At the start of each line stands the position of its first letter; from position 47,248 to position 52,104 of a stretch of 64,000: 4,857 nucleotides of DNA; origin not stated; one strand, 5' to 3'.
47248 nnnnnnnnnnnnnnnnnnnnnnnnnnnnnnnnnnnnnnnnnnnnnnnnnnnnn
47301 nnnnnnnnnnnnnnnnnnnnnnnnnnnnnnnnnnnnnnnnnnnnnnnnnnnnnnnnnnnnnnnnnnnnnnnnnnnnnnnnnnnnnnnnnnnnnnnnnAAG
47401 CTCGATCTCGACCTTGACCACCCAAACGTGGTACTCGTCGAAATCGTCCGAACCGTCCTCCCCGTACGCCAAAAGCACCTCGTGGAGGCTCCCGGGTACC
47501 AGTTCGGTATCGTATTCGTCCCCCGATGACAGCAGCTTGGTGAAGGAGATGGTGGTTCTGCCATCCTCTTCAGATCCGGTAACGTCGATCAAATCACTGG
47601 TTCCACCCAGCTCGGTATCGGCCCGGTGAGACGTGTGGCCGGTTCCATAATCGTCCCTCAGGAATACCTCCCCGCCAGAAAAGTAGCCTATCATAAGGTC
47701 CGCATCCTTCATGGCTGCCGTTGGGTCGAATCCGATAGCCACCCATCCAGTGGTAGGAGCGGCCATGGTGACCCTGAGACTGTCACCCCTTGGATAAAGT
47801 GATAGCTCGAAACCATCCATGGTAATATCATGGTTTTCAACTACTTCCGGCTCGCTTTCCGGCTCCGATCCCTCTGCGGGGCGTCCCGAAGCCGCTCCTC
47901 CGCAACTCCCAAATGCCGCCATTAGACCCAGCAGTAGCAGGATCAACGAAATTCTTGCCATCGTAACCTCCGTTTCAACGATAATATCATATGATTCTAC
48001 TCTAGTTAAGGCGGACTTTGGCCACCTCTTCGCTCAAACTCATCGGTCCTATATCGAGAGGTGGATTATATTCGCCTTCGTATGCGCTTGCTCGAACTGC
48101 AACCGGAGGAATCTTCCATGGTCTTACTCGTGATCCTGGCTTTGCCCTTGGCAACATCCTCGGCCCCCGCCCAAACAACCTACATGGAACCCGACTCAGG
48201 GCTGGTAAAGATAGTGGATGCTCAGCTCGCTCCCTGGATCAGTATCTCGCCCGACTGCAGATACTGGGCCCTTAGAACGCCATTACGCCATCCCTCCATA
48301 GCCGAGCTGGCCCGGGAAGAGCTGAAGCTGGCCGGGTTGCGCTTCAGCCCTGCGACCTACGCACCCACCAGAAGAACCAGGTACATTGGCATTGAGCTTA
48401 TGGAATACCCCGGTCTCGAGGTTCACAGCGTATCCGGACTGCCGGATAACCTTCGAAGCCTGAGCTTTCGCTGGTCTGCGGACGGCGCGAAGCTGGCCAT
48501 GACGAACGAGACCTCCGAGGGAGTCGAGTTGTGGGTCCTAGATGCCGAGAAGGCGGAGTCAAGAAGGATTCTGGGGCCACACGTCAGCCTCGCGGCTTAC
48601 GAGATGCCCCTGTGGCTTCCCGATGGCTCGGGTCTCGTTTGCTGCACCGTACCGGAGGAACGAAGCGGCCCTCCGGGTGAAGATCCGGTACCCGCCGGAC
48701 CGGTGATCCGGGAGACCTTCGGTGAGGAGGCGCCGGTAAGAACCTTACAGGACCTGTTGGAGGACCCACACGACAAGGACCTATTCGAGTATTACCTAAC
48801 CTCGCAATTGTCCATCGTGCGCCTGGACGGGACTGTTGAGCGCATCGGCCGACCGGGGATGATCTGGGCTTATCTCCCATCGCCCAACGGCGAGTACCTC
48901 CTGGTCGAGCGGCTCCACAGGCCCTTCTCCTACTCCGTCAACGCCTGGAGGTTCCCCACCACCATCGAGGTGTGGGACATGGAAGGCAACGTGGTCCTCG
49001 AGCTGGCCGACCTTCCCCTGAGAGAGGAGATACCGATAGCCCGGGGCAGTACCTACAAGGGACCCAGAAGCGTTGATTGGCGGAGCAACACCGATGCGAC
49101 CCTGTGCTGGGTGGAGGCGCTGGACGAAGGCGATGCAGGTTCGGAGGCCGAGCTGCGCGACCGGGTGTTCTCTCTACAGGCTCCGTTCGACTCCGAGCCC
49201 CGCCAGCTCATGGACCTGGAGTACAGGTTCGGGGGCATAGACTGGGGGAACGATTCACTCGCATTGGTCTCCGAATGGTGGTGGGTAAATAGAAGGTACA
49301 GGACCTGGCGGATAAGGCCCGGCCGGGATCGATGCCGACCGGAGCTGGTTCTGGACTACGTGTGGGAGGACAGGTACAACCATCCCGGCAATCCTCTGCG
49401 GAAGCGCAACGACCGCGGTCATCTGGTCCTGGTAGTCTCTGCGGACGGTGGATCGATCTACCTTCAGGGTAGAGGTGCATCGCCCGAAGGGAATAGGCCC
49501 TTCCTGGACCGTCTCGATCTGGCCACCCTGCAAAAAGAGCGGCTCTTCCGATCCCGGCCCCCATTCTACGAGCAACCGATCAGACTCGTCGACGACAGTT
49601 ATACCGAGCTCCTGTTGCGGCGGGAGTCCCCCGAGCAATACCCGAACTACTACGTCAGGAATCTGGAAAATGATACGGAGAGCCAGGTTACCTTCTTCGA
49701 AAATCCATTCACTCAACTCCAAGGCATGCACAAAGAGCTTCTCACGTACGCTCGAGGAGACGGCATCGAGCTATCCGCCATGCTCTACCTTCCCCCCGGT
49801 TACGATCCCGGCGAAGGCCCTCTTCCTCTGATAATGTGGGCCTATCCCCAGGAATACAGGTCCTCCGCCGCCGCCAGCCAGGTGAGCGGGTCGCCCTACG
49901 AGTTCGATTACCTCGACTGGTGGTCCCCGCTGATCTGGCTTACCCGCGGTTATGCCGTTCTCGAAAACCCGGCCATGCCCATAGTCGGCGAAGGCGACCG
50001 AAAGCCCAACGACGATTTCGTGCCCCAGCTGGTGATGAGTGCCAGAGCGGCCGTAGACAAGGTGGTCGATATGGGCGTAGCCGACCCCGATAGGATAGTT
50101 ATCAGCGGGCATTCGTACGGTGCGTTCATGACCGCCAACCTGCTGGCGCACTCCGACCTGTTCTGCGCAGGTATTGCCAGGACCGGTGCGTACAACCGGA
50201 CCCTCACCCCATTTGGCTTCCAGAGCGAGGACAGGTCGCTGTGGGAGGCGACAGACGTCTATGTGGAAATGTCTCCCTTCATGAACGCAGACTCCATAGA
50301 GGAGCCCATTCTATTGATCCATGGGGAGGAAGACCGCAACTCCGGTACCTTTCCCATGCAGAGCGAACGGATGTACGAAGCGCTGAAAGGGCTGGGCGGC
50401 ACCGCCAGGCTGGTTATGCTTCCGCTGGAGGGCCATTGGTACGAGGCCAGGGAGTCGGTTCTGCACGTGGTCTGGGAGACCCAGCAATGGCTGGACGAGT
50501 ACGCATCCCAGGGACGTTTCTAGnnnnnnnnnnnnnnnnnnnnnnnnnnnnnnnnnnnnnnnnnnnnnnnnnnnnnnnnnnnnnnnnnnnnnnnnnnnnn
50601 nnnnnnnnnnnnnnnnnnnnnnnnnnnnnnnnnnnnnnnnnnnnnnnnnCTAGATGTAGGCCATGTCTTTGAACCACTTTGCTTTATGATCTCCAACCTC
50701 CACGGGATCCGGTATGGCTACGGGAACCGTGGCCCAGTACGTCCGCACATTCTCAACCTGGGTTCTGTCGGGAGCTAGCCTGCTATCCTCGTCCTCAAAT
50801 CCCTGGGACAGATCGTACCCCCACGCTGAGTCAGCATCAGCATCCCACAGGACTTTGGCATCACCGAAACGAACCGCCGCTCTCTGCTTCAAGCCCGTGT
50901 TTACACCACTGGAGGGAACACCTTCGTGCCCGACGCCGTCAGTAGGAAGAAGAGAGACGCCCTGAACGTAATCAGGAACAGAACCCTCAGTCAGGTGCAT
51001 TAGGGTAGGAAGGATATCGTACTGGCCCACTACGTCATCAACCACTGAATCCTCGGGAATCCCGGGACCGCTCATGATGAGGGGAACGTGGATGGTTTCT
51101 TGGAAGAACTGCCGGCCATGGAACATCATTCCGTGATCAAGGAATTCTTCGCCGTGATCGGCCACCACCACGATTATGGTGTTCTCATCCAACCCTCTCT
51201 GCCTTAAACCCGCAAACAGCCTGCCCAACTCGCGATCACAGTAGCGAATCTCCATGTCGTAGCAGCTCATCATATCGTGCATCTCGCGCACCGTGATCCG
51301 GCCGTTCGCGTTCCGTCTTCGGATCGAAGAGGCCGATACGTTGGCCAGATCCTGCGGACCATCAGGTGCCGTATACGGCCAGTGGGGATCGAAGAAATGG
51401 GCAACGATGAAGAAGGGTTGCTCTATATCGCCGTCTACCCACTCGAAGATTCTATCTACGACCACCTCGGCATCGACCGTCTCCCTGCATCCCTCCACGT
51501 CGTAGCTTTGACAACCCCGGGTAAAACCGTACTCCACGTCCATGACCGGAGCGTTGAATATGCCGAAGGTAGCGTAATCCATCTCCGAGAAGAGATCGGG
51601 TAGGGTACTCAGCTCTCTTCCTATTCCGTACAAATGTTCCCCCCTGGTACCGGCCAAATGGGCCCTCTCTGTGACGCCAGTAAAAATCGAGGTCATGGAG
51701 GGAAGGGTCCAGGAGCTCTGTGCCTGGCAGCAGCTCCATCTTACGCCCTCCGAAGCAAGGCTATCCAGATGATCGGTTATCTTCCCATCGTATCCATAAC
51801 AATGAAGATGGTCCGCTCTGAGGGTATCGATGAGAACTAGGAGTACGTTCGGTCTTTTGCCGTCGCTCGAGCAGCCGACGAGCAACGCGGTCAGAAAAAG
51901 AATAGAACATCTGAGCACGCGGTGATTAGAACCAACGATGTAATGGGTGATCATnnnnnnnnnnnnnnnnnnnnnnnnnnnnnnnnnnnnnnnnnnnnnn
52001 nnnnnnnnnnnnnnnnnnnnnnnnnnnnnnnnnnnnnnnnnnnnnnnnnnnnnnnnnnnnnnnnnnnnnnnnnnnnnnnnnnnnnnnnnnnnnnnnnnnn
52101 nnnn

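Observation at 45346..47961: Cluster of three paralogous DOMON-like lipoproteins plus a small beta-barrel OMP (a fourth paralog is at 35.4 kb)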

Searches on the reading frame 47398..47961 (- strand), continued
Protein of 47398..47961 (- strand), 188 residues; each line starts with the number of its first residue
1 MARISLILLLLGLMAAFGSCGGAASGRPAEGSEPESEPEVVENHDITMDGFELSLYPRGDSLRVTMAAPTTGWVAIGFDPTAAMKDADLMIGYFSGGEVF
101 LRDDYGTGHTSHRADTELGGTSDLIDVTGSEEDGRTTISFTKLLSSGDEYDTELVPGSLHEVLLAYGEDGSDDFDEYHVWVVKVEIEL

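Call 83: search_protein_families(library=pfam, max_evalue=0.01, proteins=[L102:7725-8081:+, L105:7706-8068:+, L086:6402-7121:+, L102:5823-6836:-, L102:5404-5805:-, L102:3927-5390:-, L102:3245-3904:-, L102:2532-3233:-, L102:2023-2529:-, L102:8463-9416:+])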
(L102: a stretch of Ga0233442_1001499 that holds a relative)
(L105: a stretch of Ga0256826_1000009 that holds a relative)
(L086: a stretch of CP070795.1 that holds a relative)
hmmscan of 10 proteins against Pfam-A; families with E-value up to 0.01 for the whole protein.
L102:7725-8081:+ (119 aa): 2 families
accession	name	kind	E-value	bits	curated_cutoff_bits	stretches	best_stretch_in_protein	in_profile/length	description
PF00034.26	Cytochrom_C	-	2e-11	45.5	21.3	1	40-119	2-89/90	Cytochrome c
PF13442.11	Cytochrome_CBB3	-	4.8e-05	24.1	27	1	39-116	3-68/68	Cytochrome C oxidase, cbb3-type, subunit III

L105:7706-8068:+ (121 aa): 2 families
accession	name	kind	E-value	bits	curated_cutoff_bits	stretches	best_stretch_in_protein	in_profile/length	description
PF00034.26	Cytochrom_C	-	1.3e-06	30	21.3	1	41-116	3-86/90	Cytochrome c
PF13442.11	Cytochrome_CBB3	-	8.5e-06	26.5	27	1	38-116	2-68/68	Cytochrome C oxidase, cbb3-type, subunit III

L086:6402-7121:+ (240 aa): 3 families
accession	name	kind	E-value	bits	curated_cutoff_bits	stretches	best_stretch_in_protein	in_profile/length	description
PF00127.26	Copper-bind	-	3.9e-12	46.9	21.2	1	52-135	7-98/99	Copper binding proteins, plastocyanin/azurin family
PF13860.13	FlgD_ig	-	3.1e-09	37.1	27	1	176-224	24-72/79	FlgD Ig-like domain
PF18962.6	Por_Secre_tail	-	0.00057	20.6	27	1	157-189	2-34/75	Secretion system C-terminal sorting domain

L102:5823-6836:- (338 aa): 1 family
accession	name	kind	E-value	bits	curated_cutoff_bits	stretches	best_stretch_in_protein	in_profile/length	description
PF07642.17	BBP2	-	0.00054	19.7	26.2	1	45-122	43-111/339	Putative beta-barrel porin-2, OmpL-like. bbp2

L102:5404-5805:- (134 aa): 0 families

L102:3927-5390:- (488 aa): 4 families
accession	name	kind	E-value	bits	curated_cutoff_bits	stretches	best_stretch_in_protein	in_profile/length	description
PF02518.31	HATPase_c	-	4.4e-21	75.8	26.4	1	383-487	2-108/111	Histidine kinase-, DNA gyrase B-, and HSP90-like ATPase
PF00512.31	HisKA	-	3.9e-14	52.9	26.9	1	270-332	2-63/66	His Kinase A (phospho-acceptor) domain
PF13581.12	HATPase_c_2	-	0.00021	21.8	27.4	1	396-468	41-113/127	Histidine kinase-like ATPase domain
PF14501.12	HATPase_c_5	-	0.0047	17.3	22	1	390-471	9-88/102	GHKL domain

L102:3245-3904:- (220 aa): 2 families
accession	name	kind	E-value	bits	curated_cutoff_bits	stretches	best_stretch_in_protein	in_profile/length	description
PF00072.30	Response_reg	-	8.4e-31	106.9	30.2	1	3-113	1-111/111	Response regulator receiver domain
PF00486.34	Trans_reg_C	-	3.8e-18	65.8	26.2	1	147-216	3-76/77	Transcriptional regulatory protein, C terminal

L102:2532-3233:- (234 aa): 4 families
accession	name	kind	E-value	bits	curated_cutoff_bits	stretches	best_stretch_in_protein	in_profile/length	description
PF02518.31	HATPase_c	-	8.4e-26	91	26.4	1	126-232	4-110/111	Histidine kinase-, DNA gyrase B-, and HSP90-like ATPase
PF13581.12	HATPase_c_2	-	5.1e-05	23.7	27.4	1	136-206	40-109/127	Histidine kinase-like ATPase domain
PF00512.31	HisKA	-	0.00026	21.4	26.9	1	22-69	11-57/66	His Kinase A (phospho-acceptor) domain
PF13589.12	HATPase_c_3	-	0.0073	16.8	25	0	134-197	9-77/137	Histidine kinase-, DNA gyrase B-, and HSP90-like ATPase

L102:2023-2529:- (169 aa): 4 families
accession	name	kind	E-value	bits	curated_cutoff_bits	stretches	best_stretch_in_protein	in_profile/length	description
PF00072.30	Response_reg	-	3.2e-29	101.8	30.2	1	5-115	1-111/111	Response regulator receiver domain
PF23198.2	PDE8A_N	-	0.0011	19.4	29.6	1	4-127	12-138/147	PDE8A-like, N-terminal domain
PF16316.10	DUF4956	-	0.0047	17.1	30.6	1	42-139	67-165/169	Domain of unknown function (DUF4956)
PF20161.5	VpsR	-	0.0068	16.6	23.7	1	19-114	26-120/121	VpsR domain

L102:8463-9416:+ (318 aa): 0 families

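Call 87: search_protein_families(library=ncbifam, max_evalue=0.01, proteins=[L037:6488-7090:+, L102:7725-8081:+])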
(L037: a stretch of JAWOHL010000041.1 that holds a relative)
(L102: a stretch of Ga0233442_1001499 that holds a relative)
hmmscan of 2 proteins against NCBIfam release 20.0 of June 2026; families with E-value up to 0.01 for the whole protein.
L037:6488-7090:+ (201 aa): 3 families
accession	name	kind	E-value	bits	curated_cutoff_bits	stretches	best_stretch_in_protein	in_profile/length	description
TIGR02690.1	resist_ArsH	equivalog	7.7e-17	61.1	292.25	1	5-194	23-201/219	arsenical resistance protein ArsH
TIGR03567.1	FMN_reduc_SsuE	equivalog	0.00012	22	164.05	1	10-103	1-90/171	NADPH-dependent FMN reductase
TIGR03566.1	FMN_reduc_MsuE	equivalog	0.00058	19.7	212.5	1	10-108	1-98/174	FMN reductase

L102:7725-8081:+ (119 aa): 5 families
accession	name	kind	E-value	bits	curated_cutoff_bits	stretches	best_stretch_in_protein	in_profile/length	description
NF045774.1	cytochro_C551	exception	2.3e-06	27.5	118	1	5-83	5-82/110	cytochrome c551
NF045930.1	Cytc6PetJCyano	equivalog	3.9e-06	26.8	135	1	32-116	21-102/110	cytochrome c6 PetJ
TIGR00782.1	ccoP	equivalog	9.6e-05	21.8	179.95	1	35-119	199-281/285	cytochrome-c oxidase, cbb3-type subunit III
NF011054.0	PRK14486.1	equivalog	0.00015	21.4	447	1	37-118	213-289/294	putative bifunctional cbb3-type cytochrome c oxidase subunit II/cytochrome c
NF050122.1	bc1_QcrC_actin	exception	0.00067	19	200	1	12-116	11-114/253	cytochrome bc1 complex diheme cytochrome c subunit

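Call 88: search_protein_families(library=ncbifam, max_evalue=0.01, proteins=[L070:6507-6989:+, L034:6230-6742:+, L047:7102-7794:+])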
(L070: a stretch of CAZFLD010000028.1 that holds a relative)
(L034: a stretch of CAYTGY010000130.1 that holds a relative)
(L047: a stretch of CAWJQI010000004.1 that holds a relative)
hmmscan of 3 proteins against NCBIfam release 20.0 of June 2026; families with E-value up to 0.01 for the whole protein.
L070:6507-6989:+ (161 aa): 1 family
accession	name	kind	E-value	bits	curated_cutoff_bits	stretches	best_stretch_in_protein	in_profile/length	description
NF038230.1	Regu_Geo_Pelo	equivalog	4.5e-06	24.8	1200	1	78-153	433-512/935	GPMC system transcriptional regulator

L034:6230-6742:+ (171 aa): 0 families

L047:7102-7794:+ (231 aa): 0 families

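Call 89: search_solved_structures(query=L070:6507-6989:+, max_evalue=0.001)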
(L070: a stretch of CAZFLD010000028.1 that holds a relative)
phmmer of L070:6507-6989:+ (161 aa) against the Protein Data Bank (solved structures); distinct sequences matched with E-value up to 0.001: 10.
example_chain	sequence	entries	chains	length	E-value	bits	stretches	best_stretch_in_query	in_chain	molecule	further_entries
4mmn_A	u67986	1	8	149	5.5e-24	88.1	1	27-157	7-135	Putative uncharacterized protein Ta0848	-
3ksg_A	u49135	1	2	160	1.1e-23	87.1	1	10-153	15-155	Putative uncharacterized protein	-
3ksf_A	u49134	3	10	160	2.5e-23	86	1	10-153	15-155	Putative uncharacterized protein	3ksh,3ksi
3mmh_A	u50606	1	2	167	9.8e-23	84.1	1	15-153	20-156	Methionine-R-sulfoxide reductase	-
4mn7_A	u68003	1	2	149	1.4e-22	83.6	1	27-157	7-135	Putative uncharacterized protein Ta0848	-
3rfb_A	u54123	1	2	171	3.3e-21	79.1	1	9-154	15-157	Putative uncharacterized protein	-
5hl6_A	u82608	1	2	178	4.8e-18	68.8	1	11-154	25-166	Putative GAF sensor protein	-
1f5m_A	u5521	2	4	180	9.8e-18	67.8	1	45-153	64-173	GAF | UPF0067 GAF domain-containing protein YKL069W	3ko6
1vhm_A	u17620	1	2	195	1.3e-17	67.4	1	13-154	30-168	Protein yebR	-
8dgd_A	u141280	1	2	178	1.7e-16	63.8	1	13-156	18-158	GAF domain-containing protein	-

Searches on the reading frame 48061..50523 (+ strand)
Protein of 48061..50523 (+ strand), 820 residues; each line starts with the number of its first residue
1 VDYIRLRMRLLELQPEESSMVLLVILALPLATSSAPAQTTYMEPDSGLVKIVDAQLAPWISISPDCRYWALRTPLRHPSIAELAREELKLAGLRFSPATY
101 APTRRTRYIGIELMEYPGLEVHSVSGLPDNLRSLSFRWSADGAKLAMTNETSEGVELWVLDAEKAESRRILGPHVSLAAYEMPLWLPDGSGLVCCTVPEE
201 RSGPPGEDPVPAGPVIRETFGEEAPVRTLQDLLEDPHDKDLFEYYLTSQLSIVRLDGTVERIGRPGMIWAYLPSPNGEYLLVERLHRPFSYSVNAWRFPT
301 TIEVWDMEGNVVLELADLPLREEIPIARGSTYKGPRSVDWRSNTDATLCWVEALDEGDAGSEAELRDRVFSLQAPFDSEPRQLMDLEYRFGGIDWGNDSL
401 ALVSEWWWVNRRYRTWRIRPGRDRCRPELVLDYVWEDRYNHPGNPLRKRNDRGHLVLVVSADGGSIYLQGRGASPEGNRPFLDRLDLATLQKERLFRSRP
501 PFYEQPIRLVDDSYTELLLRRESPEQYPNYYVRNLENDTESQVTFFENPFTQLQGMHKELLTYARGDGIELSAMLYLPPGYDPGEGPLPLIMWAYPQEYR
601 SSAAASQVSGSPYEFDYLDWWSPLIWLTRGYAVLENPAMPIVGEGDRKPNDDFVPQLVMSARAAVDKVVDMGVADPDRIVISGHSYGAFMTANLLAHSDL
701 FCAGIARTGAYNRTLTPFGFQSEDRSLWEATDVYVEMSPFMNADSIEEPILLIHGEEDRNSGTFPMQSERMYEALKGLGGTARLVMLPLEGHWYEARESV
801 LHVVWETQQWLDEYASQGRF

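Call 25: search_protein_families(library=pfam, max_evalue=0.01, proteins=[window:48061-50523:+])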
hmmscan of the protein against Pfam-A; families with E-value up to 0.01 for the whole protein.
window:48061-50523:+ (820 aa): 2 families
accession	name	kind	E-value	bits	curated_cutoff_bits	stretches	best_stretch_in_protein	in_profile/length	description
PF00326.27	Peptidase_S9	-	7.4e-23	81.6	22.6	1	663-815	50-210/213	Prolyl oligopeptidase family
PF12697.13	Abhydrolase_6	-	0.00092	20.4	26.3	1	623-729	19-121/217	Alpha/beta hydrolase family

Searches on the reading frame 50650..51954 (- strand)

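Call 25: search_protein_families(library=pfam, max_evalue=0.01, proteins=[window:50650-51954:-])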
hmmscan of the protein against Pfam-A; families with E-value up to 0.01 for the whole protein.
window:50650-51954:- (434 aa): 3 families
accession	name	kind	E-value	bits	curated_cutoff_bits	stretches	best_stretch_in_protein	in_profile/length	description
PF00884.28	Sulfatase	-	1.8e-44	152.7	25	1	35-322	1-299/301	Sulfatase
PF01663.27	Phosphodiest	-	4.9e-13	49.8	23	2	235-288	187-240/342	Type I phosphodiesterase / nucleotide pyrophosphatase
PF16347.10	SGSH_C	-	3.7e-06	27.6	29.3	1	277-337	5-66/154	N-sulphoglucosamine sulphohydrolase, C-terminal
